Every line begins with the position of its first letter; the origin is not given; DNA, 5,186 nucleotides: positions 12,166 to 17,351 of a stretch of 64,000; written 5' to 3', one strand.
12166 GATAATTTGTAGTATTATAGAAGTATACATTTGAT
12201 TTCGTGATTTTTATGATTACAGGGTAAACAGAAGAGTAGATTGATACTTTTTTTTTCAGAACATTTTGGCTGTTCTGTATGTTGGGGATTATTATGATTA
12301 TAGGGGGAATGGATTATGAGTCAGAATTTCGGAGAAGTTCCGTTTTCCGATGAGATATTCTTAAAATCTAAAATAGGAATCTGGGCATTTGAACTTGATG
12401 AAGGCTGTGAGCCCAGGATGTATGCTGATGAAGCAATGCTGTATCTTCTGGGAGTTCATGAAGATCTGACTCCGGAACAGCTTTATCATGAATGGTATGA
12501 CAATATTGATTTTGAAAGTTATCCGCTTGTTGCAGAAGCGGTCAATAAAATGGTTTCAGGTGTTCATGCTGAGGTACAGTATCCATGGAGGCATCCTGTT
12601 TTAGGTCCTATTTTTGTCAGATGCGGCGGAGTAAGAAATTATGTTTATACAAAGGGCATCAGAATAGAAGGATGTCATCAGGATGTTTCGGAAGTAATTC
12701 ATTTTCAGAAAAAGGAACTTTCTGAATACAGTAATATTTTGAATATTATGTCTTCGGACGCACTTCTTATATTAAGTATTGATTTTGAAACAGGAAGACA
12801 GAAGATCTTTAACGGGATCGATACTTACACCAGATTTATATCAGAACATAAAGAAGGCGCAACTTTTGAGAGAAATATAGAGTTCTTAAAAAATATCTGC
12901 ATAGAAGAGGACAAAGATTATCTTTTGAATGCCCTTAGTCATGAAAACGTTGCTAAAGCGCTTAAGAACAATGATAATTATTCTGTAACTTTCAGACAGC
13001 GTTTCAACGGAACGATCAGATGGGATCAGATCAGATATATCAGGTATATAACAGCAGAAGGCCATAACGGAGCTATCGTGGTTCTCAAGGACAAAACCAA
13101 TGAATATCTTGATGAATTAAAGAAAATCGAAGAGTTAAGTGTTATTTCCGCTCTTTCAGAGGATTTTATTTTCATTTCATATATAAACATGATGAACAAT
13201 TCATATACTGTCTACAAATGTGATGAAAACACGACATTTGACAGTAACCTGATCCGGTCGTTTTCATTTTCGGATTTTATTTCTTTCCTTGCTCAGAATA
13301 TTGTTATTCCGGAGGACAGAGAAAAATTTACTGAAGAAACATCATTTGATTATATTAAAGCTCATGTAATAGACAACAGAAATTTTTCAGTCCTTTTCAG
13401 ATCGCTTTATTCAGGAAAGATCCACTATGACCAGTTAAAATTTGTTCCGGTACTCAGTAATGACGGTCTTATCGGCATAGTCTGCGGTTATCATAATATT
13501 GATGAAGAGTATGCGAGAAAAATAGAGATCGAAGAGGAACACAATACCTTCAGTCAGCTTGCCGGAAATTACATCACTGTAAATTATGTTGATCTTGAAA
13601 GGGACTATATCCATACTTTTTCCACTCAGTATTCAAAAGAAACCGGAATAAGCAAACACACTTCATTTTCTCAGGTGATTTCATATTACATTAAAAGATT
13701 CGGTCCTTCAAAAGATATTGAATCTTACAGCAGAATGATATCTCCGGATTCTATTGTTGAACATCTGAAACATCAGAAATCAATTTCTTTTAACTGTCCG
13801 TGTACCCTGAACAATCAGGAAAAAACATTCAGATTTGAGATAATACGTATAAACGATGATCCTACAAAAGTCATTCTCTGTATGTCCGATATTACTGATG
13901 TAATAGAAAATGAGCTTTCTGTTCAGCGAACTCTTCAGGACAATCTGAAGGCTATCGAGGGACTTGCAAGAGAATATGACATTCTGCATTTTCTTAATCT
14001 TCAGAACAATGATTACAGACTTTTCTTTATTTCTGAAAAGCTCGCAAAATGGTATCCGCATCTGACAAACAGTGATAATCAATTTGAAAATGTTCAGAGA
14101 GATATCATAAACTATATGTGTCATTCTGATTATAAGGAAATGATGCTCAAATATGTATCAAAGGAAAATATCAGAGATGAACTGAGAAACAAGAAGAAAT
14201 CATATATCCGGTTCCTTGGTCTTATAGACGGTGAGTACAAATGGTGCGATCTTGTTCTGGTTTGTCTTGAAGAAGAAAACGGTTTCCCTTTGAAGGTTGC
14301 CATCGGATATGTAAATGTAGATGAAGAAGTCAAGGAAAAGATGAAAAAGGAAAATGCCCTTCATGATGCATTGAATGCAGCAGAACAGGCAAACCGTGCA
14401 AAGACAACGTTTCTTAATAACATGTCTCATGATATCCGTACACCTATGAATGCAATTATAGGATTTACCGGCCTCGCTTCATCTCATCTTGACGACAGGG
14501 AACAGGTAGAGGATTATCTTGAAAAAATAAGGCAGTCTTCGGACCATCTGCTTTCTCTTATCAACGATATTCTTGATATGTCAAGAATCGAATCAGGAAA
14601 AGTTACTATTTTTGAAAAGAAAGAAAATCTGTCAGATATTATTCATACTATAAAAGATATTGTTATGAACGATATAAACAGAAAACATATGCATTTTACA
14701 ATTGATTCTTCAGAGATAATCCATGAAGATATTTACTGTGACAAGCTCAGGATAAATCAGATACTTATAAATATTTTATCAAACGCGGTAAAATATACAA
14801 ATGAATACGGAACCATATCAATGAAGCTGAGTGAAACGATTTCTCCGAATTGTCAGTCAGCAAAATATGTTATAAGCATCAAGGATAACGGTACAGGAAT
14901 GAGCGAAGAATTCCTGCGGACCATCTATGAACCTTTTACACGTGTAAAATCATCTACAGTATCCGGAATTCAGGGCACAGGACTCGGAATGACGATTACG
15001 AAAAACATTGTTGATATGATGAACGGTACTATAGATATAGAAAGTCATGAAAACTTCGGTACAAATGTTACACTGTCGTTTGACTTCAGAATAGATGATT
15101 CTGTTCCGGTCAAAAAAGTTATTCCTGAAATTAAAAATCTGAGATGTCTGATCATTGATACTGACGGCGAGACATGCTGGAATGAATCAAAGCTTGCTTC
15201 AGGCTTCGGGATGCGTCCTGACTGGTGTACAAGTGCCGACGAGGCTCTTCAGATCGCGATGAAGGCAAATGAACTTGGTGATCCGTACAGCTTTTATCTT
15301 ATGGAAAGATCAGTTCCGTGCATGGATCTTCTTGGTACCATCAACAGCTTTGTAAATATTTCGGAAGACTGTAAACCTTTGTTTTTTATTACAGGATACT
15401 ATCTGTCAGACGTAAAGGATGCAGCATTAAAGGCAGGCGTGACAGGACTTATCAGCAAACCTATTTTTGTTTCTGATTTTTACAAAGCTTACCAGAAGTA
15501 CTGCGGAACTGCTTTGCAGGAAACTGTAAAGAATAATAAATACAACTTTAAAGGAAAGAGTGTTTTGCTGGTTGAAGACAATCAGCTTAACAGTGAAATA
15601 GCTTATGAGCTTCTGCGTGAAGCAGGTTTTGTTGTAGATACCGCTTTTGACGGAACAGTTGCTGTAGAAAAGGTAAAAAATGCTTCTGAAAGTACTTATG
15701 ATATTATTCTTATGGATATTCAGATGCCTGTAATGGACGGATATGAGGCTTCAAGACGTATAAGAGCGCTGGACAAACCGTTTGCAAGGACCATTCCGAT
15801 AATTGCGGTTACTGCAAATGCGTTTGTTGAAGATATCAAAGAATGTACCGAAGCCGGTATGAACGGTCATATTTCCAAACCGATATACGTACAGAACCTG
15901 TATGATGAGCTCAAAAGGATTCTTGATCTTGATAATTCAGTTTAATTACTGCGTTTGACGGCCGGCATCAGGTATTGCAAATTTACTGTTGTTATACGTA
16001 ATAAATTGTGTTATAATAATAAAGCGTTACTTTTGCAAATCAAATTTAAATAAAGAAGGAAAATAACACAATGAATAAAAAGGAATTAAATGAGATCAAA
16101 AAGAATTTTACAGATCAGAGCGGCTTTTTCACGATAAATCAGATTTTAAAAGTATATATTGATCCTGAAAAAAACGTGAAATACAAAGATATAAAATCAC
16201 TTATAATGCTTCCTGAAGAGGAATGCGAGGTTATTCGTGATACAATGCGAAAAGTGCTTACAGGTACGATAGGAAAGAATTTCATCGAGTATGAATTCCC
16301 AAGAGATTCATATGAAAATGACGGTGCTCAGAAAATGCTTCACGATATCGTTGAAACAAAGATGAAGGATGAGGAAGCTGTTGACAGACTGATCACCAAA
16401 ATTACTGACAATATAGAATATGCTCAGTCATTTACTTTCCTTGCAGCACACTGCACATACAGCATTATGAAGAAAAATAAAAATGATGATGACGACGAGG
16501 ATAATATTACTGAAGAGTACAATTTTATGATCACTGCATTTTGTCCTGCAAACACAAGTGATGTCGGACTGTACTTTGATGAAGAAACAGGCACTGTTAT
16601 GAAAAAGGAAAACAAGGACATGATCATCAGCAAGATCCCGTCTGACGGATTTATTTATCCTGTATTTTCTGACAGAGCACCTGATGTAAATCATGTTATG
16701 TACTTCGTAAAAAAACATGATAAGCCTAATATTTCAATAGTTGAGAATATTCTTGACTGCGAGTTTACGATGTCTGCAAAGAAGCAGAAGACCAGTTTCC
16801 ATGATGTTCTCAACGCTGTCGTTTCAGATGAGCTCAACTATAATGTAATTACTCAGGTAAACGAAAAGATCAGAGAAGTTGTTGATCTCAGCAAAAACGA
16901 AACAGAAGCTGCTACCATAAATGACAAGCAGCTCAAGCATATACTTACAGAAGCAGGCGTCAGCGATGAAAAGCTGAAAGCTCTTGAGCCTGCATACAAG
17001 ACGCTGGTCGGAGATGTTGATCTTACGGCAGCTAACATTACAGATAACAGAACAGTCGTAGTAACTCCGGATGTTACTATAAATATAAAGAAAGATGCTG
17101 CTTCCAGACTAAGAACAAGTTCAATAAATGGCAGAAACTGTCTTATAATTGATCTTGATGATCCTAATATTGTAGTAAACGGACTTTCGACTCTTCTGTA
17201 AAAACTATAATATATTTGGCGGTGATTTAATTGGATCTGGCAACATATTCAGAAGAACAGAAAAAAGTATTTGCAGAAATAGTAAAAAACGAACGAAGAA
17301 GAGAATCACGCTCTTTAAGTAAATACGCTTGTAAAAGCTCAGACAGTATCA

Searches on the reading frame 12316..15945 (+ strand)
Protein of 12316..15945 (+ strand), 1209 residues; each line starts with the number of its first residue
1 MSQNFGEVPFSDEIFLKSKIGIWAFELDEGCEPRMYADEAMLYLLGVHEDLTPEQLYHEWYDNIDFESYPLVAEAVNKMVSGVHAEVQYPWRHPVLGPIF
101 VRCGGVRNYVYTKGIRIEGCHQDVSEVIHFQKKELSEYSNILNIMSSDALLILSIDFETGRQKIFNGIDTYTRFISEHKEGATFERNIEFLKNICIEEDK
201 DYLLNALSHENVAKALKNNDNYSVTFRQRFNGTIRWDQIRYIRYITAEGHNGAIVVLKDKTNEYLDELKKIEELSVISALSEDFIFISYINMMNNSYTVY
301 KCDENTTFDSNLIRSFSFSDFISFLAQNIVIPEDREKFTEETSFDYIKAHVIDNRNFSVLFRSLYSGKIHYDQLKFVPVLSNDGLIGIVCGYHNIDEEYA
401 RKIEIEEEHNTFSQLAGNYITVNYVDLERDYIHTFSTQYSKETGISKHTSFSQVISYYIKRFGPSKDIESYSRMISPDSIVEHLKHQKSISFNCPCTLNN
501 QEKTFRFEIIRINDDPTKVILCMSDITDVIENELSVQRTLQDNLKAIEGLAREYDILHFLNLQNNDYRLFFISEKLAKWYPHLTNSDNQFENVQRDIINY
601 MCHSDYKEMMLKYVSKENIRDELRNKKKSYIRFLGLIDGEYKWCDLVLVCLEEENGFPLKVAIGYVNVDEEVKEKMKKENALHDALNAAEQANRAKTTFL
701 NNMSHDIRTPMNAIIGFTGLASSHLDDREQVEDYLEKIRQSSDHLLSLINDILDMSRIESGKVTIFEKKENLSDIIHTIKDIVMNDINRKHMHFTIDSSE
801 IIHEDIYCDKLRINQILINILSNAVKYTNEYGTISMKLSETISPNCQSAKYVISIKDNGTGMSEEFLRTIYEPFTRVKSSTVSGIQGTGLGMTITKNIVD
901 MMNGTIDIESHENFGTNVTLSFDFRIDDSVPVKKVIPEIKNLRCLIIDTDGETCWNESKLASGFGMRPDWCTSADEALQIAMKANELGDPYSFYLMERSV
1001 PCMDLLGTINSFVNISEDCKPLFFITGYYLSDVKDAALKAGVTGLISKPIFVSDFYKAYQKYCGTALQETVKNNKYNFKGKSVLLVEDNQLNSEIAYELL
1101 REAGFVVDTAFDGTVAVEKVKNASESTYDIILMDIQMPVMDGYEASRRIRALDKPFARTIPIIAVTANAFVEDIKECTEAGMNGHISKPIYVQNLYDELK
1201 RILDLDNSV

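Call 72: search_protein_families(library=pfam, proteins=[window:12316-15945:+], max_evalue=0.00001)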
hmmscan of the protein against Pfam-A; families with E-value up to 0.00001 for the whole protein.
window:12316-15945:+ (1209 aa): 4 families
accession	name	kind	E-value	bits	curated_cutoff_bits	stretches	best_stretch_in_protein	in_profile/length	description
PF00072.30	Response_reg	-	1.3e-29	103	30.2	1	1083-1199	1-110/111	Response regulator receiver domain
PF02518.31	HATPase_c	-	4e-24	85.6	26.4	1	809-925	2-110/111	Histidine kinase-, DNA gyrase B-, and HSP90-like ATPase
PF00512.31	HisKA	-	4.9e-21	75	26.9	1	695-761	1-66/66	His Kinase A (phospho-acceptor) domain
PF08447.18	PAS_3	-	4.4e-06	27.3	25.6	0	183-241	18-72/89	PAS fold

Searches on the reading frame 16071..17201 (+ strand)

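Call 73: search_protein_families(library=pfam, proteins=[window:16071-17201:+], max_evalue=0.00001)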
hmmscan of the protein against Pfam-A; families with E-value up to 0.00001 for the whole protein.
window:16071-17201:+ (376 aa): 1 family
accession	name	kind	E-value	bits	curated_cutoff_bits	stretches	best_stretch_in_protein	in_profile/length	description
PF14199.11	DUF4317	-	4.7e-108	362.1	27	1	1-372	1-370/370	Domain of unknown function (DUF4317)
